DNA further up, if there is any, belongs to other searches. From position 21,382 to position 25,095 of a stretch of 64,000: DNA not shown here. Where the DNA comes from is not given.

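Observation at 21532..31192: Array of four paralogous large secreted proteins sharing a conserved ~110-aa domain used at either terminus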

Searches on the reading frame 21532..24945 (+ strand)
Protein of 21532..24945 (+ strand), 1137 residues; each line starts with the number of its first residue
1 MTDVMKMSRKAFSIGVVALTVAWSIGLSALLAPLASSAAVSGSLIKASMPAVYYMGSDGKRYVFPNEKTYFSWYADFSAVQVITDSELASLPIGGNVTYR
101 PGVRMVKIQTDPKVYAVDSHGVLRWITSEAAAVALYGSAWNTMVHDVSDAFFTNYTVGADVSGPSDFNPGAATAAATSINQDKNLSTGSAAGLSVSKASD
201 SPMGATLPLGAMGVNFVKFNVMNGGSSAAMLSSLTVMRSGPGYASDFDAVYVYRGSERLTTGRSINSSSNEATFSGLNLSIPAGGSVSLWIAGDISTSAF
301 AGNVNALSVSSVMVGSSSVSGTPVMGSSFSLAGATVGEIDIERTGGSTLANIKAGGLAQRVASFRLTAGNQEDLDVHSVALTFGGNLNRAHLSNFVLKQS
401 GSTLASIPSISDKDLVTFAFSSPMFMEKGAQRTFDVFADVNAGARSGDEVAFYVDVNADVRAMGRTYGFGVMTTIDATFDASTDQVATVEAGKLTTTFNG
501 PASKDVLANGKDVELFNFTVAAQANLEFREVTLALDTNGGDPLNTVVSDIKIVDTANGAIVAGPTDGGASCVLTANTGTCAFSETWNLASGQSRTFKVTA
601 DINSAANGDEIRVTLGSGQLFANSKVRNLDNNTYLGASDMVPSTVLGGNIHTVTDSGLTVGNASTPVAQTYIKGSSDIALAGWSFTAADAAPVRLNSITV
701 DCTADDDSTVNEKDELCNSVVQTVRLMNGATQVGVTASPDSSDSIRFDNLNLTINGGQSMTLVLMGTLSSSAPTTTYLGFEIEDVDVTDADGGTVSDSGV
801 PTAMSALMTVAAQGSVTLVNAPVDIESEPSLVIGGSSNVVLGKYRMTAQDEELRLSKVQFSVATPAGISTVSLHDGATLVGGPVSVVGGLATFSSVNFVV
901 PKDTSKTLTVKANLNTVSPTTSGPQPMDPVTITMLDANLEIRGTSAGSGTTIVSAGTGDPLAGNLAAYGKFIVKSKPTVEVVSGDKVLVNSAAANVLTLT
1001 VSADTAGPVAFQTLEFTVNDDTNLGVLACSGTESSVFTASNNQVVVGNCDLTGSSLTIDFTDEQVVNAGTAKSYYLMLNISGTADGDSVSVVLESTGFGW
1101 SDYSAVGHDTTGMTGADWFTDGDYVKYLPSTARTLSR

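Call 3: search_protein_families(library=pfam, proteins=[window:21532-24945:+], max_evalue=1)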
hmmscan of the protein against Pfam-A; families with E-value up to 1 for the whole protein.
window:21532-24945:+ (1137 aa): 0 families

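Call 4: search_protein_families(library=ncbifam, proteins=[window:21532-24945:+], max_evalue=1)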
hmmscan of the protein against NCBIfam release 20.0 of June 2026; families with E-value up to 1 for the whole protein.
window:21532-24945:+ (1137 aa): 0 families

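Call 55: find_homologous_proteins(query=window:21532-24945:+, max_evalue=1e-10)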
Query window:21532-24945:+ (1137 aa): 982 proteins with E <= 1e-10 among 8000 candidates; the best 120 are listed.
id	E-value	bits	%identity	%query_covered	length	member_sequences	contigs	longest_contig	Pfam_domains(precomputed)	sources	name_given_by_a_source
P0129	0.0e+0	2428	100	100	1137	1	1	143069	-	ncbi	-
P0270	0.0e+0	1208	55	100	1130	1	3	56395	-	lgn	-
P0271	0.0e+0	1112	52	100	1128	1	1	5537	-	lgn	-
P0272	4.7e-289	980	50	96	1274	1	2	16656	-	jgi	jgi:hypothetical protein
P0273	6.7e-278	943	48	99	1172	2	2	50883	-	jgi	jgi:hypothetical protein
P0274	1.0e-276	939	46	99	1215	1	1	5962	-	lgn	-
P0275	2.6e-276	938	46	100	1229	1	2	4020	-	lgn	-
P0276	9.5e-274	929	46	99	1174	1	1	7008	-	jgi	-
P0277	1.2e-273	929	45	100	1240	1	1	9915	-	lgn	-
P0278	2.1e-273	928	47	100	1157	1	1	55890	-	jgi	jgi:hypothetical protein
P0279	2.7e-273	928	47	99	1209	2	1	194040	-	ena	-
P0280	2.2e-272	925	46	100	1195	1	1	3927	-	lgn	-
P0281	2.8e-272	924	45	99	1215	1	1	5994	-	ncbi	-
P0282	4.0e-272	924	46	100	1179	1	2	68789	-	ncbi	-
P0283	1.9e-270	918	46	100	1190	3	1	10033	-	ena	-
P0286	2.7e-268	911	47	98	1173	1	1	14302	-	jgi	-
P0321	9.7e-236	803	42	100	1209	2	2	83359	-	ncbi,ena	ncbi:MAG: hypothetical protein AAB554_01030 [Patescibacteria group bacterium]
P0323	2.2e-235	802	41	100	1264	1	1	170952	-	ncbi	-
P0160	3.7e-216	739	47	72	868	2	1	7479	-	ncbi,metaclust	ncbi:hypothetical protein AMJ57_05410, partial [Parcubacteria bacterium SG8_24]|metaclust:status=act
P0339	6.3e-207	708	40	99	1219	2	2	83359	-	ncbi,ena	ncbi:MAG: hypothetical protein AAB554_01020 [Patescibacteria group bacterium]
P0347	2.1e-172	594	35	83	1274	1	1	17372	-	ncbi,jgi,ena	jgi:hypothetical protein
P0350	4.5e-172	593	35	83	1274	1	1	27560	-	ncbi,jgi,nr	ncbi:MAG TPA: hypothetical protein PK720_02740 [bacterium]|nr:hypothetical protein [bacterium]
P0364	1.9e-152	528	34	96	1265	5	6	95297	-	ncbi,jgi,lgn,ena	jgi:hypothetical protein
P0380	1.2e-135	472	34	96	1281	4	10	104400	-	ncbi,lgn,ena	ncbi:MAG: hypothetical protein AAB386_04755 [Patescibacteria group bacterium]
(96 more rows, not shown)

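Call 71: predict_structure(alignment_id=A4)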
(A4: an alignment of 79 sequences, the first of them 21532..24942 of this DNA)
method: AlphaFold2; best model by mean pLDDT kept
length: 1137 residues; sequences in the alignment: 79
mean_pLDDT: 87.7   pTM: 0.51
mean pLDDT of the five models: 87.7, 87.0, 86.4, 85.2, 83.2
residues with pLDDT >= 90: 706; 70-90: 330; 50-70: 68; < 50: 33
segments of 3 or more residues with pLDDT < 50: 1-11, 21-35, 187-189
pLDDT, mean of each block of 10 residues (from residue 1): 45 50 44 55 90 90 92 91 89 91 94 93 94 94 92 87 91 88 67 86 94 95 88 95 96 91 94 93 92 96 96 86 93 95 80 91 95 96 94 95 94 93 96 95 91 92 95 88 80 90 87 93 92 86 86 94 80 83 92 93 80 74 81 88 89 88 90 92 89 91 82 78 94 93 92 91 94 88 90 72 83 91 92 95 94 95 93 96 94 95 96 91 85 92 88 67 87 93 76 83 93 90 75 87 90 91 93 92 84 87 78 77 74 84
secondary structure, 60 per line:
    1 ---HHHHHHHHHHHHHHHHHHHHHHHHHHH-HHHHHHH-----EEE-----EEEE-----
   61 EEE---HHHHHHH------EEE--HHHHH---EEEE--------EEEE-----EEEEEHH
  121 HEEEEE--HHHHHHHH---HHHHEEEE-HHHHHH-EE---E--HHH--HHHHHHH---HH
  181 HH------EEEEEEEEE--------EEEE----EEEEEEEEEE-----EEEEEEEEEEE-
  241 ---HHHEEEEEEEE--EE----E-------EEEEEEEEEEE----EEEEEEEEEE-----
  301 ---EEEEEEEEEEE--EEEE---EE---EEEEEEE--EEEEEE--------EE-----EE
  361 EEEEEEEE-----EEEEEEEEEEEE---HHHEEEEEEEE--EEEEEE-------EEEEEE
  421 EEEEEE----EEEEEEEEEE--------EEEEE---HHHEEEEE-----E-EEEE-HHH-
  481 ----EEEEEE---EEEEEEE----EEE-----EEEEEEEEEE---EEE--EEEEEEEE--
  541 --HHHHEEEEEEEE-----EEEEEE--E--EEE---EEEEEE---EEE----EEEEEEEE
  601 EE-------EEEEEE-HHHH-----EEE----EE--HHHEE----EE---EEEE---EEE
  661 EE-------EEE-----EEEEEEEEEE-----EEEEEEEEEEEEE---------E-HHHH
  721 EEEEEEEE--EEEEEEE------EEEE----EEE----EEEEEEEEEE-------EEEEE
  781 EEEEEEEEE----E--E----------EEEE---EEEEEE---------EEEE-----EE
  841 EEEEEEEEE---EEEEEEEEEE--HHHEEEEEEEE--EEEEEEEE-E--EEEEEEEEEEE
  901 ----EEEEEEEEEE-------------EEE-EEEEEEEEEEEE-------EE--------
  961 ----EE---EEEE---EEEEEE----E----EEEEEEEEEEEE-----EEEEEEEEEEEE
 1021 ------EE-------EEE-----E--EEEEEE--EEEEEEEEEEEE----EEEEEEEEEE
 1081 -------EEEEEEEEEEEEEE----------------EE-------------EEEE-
elements in order (helices of 4 or more, strands of 3 or more residues): H4-30 H32-38 E44-46 E52-55 E61-63 H67-73 E80-82 H85-89 E93-96 E105-108 E114-118 E122-126 H129-136 H140-143 E144-147 H149-154 H169-175 H179-182 E189-197 E206-209 E214-223 E229-239 E247-254 E271-281 E286-295 E304-314 E317-320 E329-335 E338-343 E359-368 E374-385 E392-399 E402-407 E415-426 E431-440 E449-453 E460-464 E472-475 E485-490 E494-500 E505-507 E513-522 E526-528 E531-538 H543-546 E547-554 E560-565 E571-573 E577-582 E586-588 E593-602 E610-615 H617-620 E626-628 E651-654 E658-662 E670-672 E678-687 E693-705 H717-720 E721-728 E731-737 E744-747 E752-754 E759-768 E776-789 E808-811 E815-820 E830-833 E839-849 E853-862 E868-875 E878-885 E890-900 E905-914 E928-930 E932-943 E970-973 E977-982 E992-1003 E1009-1020 E1036-1038 E1047-1052 E1055-1066 E1071-1080 E1088-1101 E1133-1136

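Call 74: fold_search(model_id=the predicted structure, library=pdb)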
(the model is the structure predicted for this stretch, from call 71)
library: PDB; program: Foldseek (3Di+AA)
matches with E <= 10: 1840; with E <= 0.001: 183
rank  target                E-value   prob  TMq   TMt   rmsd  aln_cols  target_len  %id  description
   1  9ijj_h                3.3e-20  1.00  0.12  0.10  31.5      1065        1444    8  In situ structure of the central apparatus in mouse sperm axoneme. (released 2025-06-04)
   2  9ijj_O                1.9e-19  1.00  0.12  0.11  55.5      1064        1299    9  In situ structure of the central apparatus in mouse sperm axoneme. (released 2025-06-04)
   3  7som_D                2.2e-19  1.00  0.11  0.09  41.3       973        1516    9  Ciliary C2 central pair apparatus isolated from Chlamydomonas reinhardtii (released 2022-04-13)
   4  9ijj_4I               6.9e-19  1.00  0.13  0.06  44.7      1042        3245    8  In situ structure of the central apparatus in mouse sperm axoneme. (released 2025-06-04)
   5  8beg_B                1.9e-18  1.00  0.13  0.20  33.3       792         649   10  Structure of Ig-like domains from PrgB (released 2022-11-30)
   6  8beg_A                6.6e-18  1.00  0.12  0.18  33.6       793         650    9  Structure of Ig-like domains from PrgB (released 2022-11-30)
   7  7sqc_O0               1.4e-17  1.00  0.11  0.11  53.5      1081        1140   10  Ciliary C1 central pair apparatus isolated from Chlamydomonas reinhardtii (released 2022-04-13)
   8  9ijj_4A               3.4e-15  1.00  0.12  0.06  30.6       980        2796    8  In situ structure of the central apparatus in mouse sperm axoneme. (released 2025-06-04)
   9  6tav_C                3.8e-15  1.00  0.12  0.12  34.7      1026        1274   10  Crystal structure of endopeptidase-induced alpha2-macroglobulin (released 2021-05-12)
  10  8wa2_D                8.4e-15  1.00  0.10  0.08  25.0      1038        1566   12  cryo-EM structure of native mastigonemes isolated from Chlamydomonas reinhardtii at 3.0 angstrom resolution (released 2024-04-10)
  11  9b4h_A                1.3e-14  1.00  0.11  0.08  24.9      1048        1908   13  Chlamydomonas reinhardtii mastigoneme filament (released 2024-04-10)
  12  6tav_A                1.6e-14  1.00  0.11  0.10  46.6      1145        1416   10  Crystal structure of endopeptidase-induced alpha2-macroglobulin (released 2021-05-12)
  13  8wa2_C                1.9e-14  1.00  0.15  0.12  47.2      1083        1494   10  cryo-EM structure of native mastigonemes isolated from Chlamydomonas reinhardtii at 3.0 angstrom resolution (released 2024-04-10)
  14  7q1y_A                2.7e-14  1.00  0.09  0.08  33.0      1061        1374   10  X-ray structure of human A2ML1 (released 2022-04-20)
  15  7s62                  4.7e-14  1.00  0.10  0.09  43.4      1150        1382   10  Locally refined protomer structure of native-form oocyte/egg Alpha-2-Macroglobulin (A2Moo) tetramer (released 2022-01-05)
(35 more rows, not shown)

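Call 79: find_homologous_proteins(query=window:22099-24942:+, max_evalue=0.00001)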
Query window:22099-24942:+ (948 aa): 75 proteins with E <= 0.00001 among 8000 candidates.
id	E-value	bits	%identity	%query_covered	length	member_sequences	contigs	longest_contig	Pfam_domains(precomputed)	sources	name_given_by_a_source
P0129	0.0e+0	2006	100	100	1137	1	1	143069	-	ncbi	-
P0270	2.7e-273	927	52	100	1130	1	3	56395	-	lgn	-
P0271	1.1e-226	773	47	100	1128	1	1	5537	-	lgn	-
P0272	4.2e-201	689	46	95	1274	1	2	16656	-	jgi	jgi:hypothetical protein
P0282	3.5e-193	662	44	98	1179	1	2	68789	-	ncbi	-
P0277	5.5e-189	648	41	100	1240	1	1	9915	-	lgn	-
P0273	4.9e-188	645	44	100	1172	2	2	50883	-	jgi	jgi:hypothetical protein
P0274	2.8e-187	643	42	100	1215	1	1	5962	-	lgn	-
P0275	2.8e-186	639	42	99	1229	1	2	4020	-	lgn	-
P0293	9.5e-185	634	43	100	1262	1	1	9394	-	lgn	-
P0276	1.4e-184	634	42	100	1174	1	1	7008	-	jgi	-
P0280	1.2e-183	631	42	99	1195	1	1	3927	-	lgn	-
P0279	6.8e-182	625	43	100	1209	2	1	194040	-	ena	-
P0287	1.4e-181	624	42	100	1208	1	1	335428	-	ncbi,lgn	-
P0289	5.0e-179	615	42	100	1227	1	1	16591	-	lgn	-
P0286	1.2e-176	608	42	97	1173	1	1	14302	-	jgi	-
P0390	9.7e-111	390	33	100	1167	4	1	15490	PF01471.24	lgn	-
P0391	7.1e-105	370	32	99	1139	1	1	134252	PF01471.24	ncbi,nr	ncbi:MAG: peptidoglycan-binding protein [Candidatus Liptonbacteria bacterium]|nr:peptidoglycan-bindi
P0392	5.6e-102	361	32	99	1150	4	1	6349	PF01471.24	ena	-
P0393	5.9e-97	344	32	100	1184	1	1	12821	PF01471.24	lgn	-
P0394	1.9e-93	332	35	82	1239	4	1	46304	-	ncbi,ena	-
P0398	1.3e-45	174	25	94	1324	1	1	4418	PF00395.26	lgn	-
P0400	2.4e-40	157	32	52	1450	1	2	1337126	PF00395.26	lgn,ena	-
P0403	1.2e-22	98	26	87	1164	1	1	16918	PF01471.24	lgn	-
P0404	6.6e-22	96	26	88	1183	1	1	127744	PF01471.24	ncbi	-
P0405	1.1e-15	75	27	77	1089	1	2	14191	PF01471.24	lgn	-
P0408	6.7e-12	63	26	76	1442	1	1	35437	-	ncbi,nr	ncbi:MAG: peptidoglycan-binding protein, partial [Candidatus Wildermuthbacteria bacterium]|nr:peptid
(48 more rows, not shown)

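Call 82: search_protein_families(library=pfam, proteins=[P0390, P0391, P0393, P0394, P0398, P0400, P0403, P0404], max_evalue=0.001)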
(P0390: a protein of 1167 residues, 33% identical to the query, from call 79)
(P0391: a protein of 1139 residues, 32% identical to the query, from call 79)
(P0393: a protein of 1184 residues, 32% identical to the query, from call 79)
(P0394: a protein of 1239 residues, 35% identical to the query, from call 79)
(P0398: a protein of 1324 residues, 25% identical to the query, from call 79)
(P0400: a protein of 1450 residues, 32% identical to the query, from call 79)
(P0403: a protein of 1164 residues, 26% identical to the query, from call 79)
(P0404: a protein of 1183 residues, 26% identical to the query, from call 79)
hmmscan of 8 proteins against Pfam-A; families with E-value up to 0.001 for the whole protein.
P0390 (1167 aa): 1 family
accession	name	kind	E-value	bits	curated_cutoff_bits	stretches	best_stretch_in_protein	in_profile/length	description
PF01471.23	PG_binding_1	-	1.4e-07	32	23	1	80-131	1-44/57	Putative peptidoglycan binding domain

P0391 (1139 aa): 1 family
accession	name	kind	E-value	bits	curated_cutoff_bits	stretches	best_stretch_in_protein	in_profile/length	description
PF01471.23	PG_binding_1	-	1.5e-06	28.7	23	1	81-132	1-44/57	Putative peptidoglycan binding domain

P0393 (1184 aa): 1 family
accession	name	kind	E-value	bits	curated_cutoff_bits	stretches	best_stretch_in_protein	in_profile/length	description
PF01471.23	PG_binding_1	-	9.4e-07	29.4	23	1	104-155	1-44/57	Putative peptidoglycan binding domain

P0394 (1239 aa): 0 families

P0398 (1324 aa): 1 family
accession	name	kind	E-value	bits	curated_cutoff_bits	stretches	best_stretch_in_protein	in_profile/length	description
PF00395.25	SLH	-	2.3e-06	27.9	20.8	1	107-154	1-42/44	S-layer homology domain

P0400 (1450 aa): 1 family
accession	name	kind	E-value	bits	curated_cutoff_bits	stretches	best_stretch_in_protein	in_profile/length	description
PF00395.25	SLH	-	8.3e-32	109.4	20.8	3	187-229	2-44/44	S-layer homology domain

P0403 (1164 aa): 1 family
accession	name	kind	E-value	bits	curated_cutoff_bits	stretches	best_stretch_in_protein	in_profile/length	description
PF01471.23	PG_binding_1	-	3.8e-11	43.4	23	1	91-144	1-52/57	Putative peptidoglycan binding domain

P0404 (1183 aa): 1 family
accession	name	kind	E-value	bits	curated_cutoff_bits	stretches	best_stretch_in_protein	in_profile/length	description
PF01471.23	PG_binding_1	-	3.1e-09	37.3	23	1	97-140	2-44/57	Putative peptidoglycan binding domain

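Call 83: list_cluster_members(proteins=[P0391, P0404, P0393, P0390, P0392, P0403, P0405, P0408, P0394, P0400])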
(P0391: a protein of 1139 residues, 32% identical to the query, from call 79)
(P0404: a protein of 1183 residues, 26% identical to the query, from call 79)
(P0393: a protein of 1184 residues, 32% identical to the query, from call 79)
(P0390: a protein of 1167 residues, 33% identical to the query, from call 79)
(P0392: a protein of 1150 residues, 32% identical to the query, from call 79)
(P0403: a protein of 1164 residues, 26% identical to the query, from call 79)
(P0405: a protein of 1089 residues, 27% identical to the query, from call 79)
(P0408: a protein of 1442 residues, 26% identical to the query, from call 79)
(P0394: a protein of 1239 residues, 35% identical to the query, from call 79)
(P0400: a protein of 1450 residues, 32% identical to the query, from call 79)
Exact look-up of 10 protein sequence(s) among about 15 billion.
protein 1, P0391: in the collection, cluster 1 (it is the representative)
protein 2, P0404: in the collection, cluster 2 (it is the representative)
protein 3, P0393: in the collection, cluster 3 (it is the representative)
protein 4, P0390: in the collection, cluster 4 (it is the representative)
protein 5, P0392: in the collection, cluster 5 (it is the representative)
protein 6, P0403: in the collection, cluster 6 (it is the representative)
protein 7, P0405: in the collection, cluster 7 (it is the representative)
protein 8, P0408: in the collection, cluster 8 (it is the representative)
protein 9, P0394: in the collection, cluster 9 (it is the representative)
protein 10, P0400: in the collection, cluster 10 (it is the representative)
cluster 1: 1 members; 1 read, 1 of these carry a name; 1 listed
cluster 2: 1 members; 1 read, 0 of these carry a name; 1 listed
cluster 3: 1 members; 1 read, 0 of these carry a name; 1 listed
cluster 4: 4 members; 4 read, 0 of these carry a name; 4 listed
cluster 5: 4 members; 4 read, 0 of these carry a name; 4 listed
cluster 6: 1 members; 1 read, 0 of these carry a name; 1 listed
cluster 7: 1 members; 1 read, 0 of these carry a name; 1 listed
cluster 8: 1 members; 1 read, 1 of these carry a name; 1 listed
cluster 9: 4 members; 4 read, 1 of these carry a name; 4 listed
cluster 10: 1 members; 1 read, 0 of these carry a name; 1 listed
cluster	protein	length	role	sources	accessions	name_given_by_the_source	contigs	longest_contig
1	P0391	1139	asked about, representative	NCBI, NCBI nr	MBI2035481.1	MAG: peptidoglycan-binding protein [Candidatus Liptonbacteria bacterium] | peptidoglycan-binding protein [Candidatus Liptonbacteria bacterium]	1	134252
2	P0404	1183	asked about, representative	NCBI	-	-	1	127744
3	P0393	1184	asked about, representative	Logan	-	-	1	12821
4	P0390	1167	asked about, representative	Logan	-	-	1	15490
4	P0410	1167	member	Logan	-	-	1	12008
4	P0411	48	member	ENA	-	-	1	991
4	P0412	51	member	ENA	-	-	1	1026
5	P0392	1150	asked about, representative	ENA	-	-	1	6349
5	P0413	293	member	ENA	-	-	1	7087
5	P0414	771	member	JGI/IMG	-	-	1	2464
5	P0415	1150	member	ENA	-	-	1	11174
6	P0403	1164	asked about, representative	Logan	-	-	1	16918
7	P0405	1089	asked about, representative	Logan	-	-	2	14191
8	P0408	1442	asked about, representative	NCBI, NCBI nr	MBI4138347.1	MAG: peptidoglycan-binding protein, partial [Candidatus Wildermuthbacteria bacterium] | peptidoglycan-binding protein [Candidatus Wildermuthbacteria bacterium]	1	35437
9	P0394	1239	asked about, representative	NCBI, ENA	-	-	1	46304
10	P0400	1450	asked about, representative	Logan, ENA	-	-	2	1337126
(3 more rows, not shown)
